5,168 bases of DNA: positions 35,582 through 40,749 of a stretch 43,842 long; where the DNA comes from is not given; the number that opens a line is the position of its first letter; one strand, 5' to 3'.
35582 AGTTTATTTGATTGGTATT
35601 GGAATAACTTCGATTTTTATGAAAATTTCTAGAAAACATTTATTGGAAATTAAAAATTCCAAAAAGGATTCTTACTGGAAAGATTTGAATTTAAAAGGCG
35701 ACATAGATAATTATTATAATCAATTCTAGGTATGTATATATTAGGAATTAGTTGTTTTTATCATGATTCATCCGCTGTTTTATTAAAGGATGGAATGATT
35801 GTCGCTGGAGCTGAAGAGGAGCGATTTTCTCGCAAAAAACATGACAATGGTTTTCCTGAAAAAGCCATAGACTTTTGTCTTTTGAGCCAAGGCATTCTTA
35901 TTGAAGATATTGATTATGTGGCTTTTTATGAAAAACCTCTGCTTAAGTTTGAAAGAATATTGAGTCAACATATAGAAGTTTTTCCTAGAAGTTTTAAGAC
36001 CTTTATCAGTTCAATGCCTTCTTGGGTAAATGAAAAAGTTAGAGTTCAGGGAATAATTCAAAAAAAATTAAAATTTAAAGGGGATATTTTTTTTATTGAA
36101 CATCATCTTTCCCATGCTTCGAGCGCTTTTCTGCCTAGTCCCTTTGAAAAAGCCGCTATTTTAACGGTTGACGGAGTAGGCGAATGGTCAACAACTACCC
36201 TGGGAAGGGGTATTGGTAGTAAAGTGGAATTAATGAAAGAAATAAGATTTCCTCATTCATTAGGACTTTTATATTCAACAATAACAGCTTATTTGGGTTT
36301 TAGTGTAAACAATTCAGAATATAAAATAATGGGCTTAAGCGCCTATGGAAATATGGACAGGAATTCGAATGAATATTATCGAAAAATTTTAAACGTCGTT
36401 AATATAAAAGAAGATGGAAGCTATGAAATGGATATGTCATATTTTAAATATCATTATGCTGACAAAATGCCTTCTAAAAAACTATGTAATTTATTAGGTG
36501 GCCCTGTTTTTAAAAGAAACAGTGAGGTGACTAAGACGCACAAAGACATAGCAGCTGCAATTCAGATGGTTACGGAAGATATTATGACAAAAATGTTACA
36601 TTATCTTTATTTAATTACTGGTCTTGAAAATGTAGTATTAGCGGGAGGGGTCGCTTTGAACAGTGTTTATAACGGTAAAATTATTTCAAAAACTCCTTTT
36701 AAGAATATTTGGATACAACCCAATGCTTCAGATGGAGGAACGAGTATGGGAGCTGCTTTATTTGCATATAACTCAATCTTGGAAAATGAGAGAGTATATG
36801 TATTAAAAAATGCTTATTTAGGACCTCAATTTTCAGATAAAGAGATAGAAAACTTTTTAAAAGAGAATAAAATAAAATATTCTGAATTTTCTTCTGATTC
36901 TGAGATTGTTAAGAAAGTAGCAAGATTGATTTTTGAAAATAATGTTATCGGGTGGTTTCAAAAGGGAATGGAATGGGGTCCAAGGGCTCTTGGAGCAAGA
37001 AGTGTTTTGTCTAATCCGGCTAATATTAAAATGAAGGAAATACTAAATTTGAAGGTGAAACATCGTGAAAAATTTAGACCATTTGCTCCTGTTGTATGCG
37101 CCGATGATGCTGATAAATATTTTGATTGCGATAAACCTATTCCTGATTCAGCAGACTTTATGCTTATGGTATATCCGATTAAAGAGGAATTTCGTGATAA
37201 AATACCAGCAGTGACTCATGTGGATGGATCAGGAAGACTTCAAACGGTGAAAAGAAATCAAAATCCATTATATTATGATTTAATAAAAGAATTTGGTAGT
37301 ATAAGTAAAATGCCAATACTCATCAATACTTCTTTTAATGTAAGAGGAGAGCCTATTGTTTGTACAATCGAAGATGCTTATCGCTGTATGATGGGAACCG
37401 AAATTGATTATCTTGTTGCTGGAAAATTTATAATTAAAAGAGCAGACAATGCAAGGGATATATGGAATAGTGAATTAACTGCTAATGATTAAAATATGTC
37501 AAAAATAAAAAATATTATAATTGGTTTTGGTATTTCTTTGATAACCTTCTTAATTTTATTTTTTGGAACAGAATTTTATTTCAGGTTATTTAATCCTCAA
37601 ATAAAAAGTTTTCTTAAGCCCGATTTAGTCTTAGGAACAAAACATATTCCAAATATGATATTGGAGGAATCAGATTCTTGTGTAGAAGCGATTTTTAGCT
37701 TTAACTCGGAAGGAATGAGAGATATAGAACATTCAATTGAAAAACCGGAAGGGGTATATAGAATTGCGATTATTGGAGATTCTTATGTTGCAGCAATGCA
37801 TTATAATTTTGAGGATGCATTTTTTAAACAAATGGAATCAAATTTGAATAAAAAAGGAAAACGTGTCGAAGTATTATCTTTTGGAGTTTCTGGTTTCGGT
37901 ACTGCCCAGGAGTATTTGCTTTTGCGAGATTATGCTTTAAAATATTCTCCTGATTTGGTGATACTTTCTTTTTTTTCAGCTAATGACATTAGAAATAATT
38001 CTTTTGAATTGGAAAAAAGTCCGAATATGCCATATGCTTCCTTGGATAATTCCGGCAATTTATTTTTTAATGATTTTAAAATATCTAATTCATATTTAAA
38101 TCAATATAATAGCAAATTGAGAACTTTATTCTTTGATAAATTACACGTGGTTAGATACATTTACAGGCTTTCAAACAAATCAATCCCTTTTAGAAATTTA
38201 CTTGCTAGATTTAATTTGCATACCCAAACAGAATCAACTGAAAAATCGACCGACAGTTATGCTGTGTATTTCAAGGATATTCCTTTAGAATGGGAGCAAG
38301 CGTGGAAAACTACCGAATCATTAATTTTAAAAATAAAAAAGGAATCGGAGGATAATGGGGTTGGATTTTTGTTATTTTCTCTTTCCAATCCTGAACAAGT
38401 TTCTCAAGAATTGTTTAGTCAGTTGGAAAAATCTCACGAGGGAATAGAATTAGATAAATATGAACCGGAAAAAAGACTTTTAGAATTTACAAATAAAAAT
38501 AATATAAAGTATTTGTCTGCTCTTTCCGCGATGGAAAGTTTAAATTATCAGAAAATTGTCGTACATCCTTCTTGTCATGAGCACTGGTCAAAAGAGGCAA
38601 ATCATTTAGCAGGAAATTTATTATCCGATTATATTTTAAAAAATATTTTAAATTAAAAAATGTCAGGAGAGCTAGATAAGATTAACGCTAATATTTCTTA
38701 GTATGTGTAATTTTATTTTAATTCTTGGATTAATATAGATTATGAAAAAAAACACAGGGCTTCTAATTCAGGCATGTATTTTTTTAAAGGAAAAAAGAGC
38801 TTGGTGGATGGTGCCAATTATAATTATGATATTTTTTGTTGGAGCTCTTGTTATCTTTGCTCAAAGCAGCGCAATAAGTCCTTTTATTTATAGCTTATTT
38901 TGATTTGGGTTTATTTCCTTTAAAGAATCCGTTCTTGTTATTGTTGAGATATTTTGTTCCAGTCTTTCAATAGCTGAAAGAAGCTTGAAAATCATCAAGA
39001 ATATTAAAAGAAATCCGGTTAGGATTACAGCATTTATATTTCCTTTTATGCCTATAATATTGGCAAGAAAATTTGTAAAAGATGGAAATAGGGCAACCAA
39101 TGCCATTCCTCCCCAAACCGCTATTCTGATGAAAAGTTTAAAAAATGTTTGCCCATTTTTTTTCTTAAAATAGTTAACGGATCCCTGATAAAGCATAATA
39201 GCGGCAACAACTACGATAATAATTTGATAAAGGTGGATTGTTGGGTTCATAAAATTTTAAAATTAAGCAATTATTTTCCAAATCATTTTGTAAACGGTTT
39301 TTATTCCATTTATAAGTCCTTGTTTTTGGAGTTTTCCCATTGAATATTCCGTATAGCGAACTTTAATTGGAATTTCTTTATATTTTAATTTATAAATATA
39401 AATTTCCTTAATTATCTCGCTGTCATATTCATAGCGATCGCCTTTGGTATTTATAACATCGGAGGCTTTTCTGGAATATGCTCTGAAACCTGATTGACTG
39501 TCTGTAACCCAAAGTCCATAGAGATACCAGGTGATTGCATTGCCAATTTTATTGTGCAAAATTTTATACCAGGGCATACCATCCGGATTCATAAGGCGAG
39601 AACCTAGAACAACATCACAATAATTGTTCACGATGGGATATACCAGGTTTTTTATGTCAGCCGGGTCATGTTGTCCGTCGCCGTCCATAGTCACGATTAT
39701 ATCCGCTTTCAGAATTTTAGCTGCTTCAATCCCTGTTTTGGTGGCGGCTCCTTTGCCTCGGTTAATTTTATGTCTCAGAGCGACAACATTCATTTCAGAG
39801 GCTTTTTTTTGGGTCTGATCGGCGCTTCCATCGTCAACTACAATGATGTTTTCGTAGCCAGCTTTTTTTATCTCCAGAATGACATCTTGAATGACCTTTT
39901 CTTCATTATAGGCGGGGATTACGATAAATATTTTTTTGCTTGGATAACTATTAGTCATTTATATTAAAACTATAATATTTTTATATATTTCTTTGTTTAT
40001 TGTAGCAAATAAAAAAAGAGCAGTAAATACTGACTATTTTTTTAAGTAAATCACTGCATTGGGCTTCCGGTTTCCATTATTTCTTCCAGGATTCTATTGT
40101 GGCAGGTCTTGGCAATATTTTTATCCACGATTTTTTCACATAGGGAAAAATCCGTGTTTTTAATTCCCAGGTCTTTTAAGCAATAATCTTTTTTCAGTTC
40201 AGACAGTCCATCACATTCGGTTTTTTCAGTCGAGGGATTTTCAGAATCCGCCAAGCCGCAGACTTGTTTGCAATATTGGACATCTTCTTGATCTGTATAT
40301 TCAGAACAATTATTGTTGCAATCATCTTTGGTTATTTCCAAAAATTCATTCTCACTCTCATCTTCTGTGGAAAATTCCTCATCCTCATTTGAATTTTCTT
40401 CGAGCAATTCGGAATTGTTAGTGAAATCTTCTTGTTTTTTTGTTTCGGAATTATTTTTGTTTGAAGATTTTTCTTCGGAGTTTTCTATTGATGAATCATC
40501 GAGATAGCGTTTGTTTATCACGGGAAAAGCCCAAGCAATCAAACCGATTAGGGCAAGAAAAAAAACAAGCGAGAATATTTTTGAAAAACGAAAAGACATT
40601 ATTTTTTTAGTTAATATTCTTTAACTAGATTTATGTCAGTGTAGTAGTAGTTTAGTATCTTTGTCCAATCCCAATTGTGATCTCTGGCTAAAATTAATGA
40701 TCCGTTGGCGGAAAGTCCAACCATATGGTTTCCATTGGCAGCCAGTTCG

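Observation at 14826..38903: Hyper-modifying glycan island: nine SAM-methyltransferases interleaved with six glycosyltransferases, an amidotransferase and a carbamoyltransferase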

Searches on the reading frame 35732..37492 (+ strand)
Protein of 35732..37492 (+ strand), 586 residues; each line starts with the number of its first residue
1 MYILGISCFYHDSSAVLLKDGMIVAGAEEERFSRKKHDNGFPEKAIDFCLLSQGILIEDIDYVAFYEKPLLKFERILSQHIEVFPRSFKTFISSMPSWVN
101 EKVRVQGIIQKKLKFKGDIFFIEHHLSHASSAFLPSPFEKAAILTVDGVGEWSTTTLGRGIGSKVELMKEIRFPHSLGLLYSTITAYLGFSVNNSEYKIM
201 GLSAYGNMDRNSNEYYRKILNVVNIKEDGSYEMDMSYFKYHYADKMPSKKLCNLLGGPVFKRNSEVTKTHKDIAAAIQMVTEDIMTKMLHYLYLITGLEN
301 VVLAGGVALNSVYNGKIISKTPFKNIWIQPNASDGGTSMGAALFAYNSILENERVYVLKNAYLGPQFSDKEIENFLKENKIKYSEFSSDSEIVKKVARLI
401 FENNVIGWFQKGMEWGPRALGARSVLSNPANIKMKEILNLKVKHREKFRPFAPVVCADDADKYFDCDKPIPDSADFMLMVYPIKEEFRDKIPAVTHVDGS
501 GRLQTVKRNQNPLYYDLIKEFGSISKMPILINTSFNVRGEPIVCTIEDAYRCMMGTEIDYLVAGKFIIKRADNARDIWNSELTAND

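Call 4: search_protein_families(library=pfam, proteins=[window:35732-37492:+], max_evalue=0.01)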
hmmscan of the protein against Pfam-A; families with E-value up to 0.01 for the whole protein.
window:35732-37492:+ (586 aa): 4 families
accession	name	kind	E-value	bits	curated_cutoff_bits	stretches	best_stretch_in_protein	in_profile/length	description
PF02543.21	Carbam_trans_N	-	2.3e-81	274.3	24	1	3-343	2-346/346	Carbamoyltransferase N-terminus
PF16861.10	Carbam_trans_C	-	8.7e-70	234.1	27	1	397-570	1-170/170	Carbamoyltransferase C-terminus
PF01300.24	Sua5_yciO_yrdC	-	0.0004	20.4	25.1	1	506-570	101-159/178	Telomere recombination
PF00814.31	TsaD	-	0.0041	17.3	24.8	0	209-317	134-237/264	tRNA N6-adenosine threonylcarbamoyltransferase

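Call 17: search_protein_families(library=ncbifam, proteins=[window:35732-37492:+], max_evalue=0.001)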
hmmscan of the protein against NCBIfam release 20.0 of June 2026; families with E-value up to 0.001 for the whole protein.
window:35732-37492:+ (586 aa): 2 families
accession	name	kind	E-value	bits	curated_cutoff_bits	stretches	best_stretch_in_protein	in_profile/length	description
NF041651.1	nodul_NodU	equivalog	4.3e-45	154.5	1000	1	1-542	1-529/556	nodulation protein NodU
TIGR00143.1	hypF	equivalog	7.6e-05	21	466.1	0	265-345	656-740/741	carbamoyltransferase HypF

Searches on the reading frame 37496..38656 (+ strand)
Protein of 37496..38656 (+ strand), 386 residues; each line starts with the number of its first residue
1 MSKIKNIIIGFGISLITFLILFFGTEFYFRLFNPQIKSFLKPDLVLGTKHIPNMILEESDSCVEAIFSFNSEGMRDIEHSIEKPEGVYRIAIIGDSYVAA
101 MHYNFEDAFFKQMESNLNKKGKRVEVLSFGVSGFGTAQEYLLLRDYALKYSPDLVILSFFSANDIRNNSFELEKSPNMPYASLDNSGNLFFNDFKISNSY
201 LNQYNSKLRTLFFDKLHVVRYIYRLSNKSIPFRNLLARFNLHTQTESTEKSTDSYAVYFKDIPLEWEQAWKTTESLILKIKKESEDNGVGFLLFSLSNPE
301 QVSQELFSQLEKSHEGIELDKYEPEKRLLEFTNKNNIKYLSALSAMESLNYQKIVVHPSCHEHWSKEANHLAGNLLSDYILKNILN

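Call 5: search_protein_families(library=pfam, proteins=[window:37496-38656:+], max_evalue=0.01)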
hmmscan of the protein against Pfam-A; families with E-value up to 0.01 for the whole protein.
window:37496-38656:+ (386 aa): 1 family
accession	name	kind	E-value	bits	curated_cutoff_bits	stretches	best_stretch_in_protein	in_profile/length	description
PF13472.12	Lipase_GDSL_2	-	1.2e-05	26.4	32.9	1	93-170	2-80/178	GDSL-like Lipase/Acylhydrolase family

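Call 17: search_protein_families(library=ncbifam, proteins=[window:37496-38656:+], max_evalue=0.001)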
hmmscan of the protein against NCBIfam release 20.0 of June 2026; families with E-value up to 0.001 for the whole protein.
window:37496-38656:+ (386 aa): 1 family
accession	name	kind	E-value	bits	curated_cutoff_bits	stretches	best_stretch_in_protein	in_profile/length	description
NF047475.1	GDSL_LA_2490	hypoth_equivalog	2e-07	30.7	325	1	63-165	61-159/431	LA_2490 family SGNH/GDSL-type esterase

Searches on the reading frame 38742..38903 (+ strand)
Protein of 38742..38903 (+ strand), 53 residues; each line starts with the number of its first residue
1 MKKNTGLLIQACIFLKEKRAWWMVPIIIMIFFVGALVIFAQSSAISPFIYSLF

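Call 9: search_protein_families(library=pfam, proteins=[window:38742-38903:+], max_evalue=1)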
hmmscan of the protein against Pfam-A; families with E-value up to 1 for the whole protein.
window:38742-38903:+ (53 aa): 4 families
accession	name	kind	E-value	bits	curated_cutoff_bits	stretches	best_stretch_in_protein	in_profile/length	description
PF19451.5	DUF5989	-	5.7e-17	61.9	27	1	10-53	6-49/49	Family of unknown function (DUF5989)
PF01956.21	EMC3_TMCO1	-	0.012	15.8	27.1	1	18-50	7-39/169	Integral membrane protein EMC3/TMCO1-like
PF13567.11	DUF4131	-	0.072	13.2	31.6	1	7-42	16-52/165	Domain of unknown function (DUF4131)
PF11302.14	DUF3104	-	0.23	11.5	27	0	34-53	27-45/69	Protein of unknown function (DUF3104)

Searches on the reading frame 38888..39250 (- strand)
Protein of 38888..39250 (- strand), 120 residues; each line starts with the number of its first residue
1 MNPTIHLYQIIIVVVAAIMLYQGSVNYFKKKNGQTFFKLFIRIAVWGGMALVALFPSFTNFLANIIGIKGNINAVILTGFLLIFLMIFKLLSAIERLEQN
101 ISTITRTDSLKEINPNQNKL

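Call 5: search_protein_families(library=pfam, proteins=[window:38888-39250:-], max_evalue=0.01)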
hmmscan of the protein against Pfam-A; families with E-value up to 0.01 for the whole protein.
window:38888-39250:- (120 aa): 1 family
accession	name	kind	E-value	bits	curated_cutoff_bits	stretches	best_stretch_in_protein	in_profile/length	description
PF10066.14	DUF2304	-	1e-15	58.3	25.5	1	8-112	2-104/106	Uncharacterized conserved protein (DUF2304)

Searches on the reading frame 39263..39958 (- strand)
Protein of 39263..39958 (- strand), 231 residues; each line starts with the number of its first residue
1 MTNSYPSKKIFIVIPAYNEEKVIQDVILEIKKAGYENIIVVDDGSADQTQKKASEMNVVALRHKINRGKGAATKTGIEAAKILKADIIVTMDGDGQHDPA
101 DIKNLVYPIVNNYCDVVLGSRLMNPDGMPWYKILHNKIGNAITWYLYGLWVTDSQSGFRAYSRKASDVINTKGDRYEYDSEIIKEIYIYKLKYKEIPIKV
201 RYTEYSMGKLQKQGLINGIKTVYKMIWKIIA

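Call 5: search_protein_families(library=pfam, proteins=[window:39263-39958:-], max_evalue=0.01)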
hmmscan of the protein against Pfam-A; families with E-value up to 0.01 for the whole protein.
window:39263-39958:- (231 aa): 5 families
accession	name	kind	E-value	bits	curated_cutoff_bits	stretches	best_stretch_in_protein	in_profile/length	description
PF00535.33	Glycos_transf_2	-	7.8e-27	94.7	23.3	1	12-166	2-164/168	Glycosyl transferase family 2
PF13641.12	Glyco_tranf_2_3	-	9.7e-05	22.9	27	1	10-99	3-101/230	Glycosyltransferase like family 2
PF13704.12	Glyco_tranf_2_4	-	0.0004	21.3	27.5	1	18-92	2-79/98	Glycosyl transferase family 2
PF10111.15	Glyco_tranf_2_2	-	0.00071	19.6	27.3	1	12-94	2-91/276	Glycosyltransferase like family 2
PF06048.17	DUF927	-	0.0017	18.5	22.6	1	71-112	226-267/284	Domain of unknown function (DUF927)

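Call 17: search_protein_families(library=ncbifam, proteins=[window:39263-39958:-], max_evalue=0.001)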
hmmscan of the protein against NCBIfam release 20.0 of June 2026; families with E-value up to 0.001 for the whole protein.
window:39263-39958:- (231 aa): 18 families
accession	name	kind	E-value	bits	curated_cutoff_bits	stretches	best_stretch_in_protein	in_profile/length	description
NF058614.1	PPMAGASynPpgS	equivalog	3.7e-43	147.6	370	1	10-224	2-218/226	polyprenyl-phospho-N-acetylgalactosaminyl synthase PpgS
TIGR04182.1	glyco_TIGR04182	equivalog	4.7e-33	114.8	325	1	10-220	2-209/293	S-layer glycoprotein N-glycosyltransferase AglJ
NF041391.1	DPhHxTase_Halo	equivalog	3e-16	59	375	1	16-171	3-155/213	dolichyl-phosphate hexose transferase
NF047588.1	GlcsyltransPgfSStrep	equivalog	2.2e-15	56.7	500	1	9-174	2-172/308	glycosyltransferase PgfS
NF007986.1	PRK10714.1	equivalog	5.3e-14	52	529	1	7-226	5-223/316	undecaprenyl-phosphate 4-deoxy-4-formamido-L-arabinose transferase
TIGR03937.1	PgaC_IcaA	equivalog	7.3e-14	51.5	422.3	1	8-111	45-152/407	poly-beta-1,6-N-acetyl-D-glucosamine synthase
NF010496.0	PRK13915.1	equivalog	1.2e-10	41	262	1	7-111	30-144/307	glucosyl-3-phosphoglycerate synthase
NF041875.1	EPS_EpsD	equivalog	4.8e-10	39.3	370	1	12-137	3-138/325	exopolysaccharide biosynthesis glycosyltransferase EpsD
TIGR03965.1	mycofact_glyco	equivalog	5.5e-10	38.7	280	1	8-100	74-170/467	mycofactocin biosynthesis glycosyltransferase MftF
TIGR03469.1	HpnB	hypoth_equivalog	1.1e-09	37.8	379.25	1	4-117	42-168/386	hopene-associated glycosyltransferase HpnB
TIGR04283.1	glyco_like_mftF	equivalog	3.5e-09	36.6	182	1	12-81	3-72/221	TIGR04283 family arsenosugar biosynthesis glycosyltransferase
NF047683.1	TeichurnBiosyTuaG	equivalog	9.8e-09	35.2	400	1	8-135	6-138/252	teichuronic acid biosynthesis protein TuaG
NF007482.0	PRK10073.1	equivalog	6.2e-07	28.7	423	1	7-110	5-111/334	glycosyltransferase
NF041865.1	EpsU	equivalog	9.6e-07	28.1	700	1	5-104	36-142/394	exopolysaccharide biosynthesis GT2 family glycosyltransferase EpsU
TIGR03111.1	glyc2_xrt_Gpos1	hypoth_equivalog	2.8e-05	23.1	363.95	1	9-112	50-159/439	TIGR03111 family XrtG-associated glycosyltransferase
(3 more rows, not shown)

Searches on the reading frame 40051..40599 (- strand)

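Call 5: search_protein_families(library=pfam, proteins=[window:40051-40599:-], max_evalue=0.01)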
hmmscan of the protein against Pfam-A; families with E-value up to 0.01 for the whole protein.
window:40051-40599:- (182 aa): 2 families
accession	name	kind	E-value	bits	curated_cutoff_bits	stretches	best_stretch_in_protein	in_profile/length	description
PF22251.1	PFF1_TM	-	0.0035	17.3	32.3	1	6-108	101-206/300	Vacuolar membrane protease, transmembrane domain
PF06785.16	UPF0242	-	0.009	16.5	33.5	0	8-103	35-139/194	Uncharacterised protein family (UPF0242) N-terminus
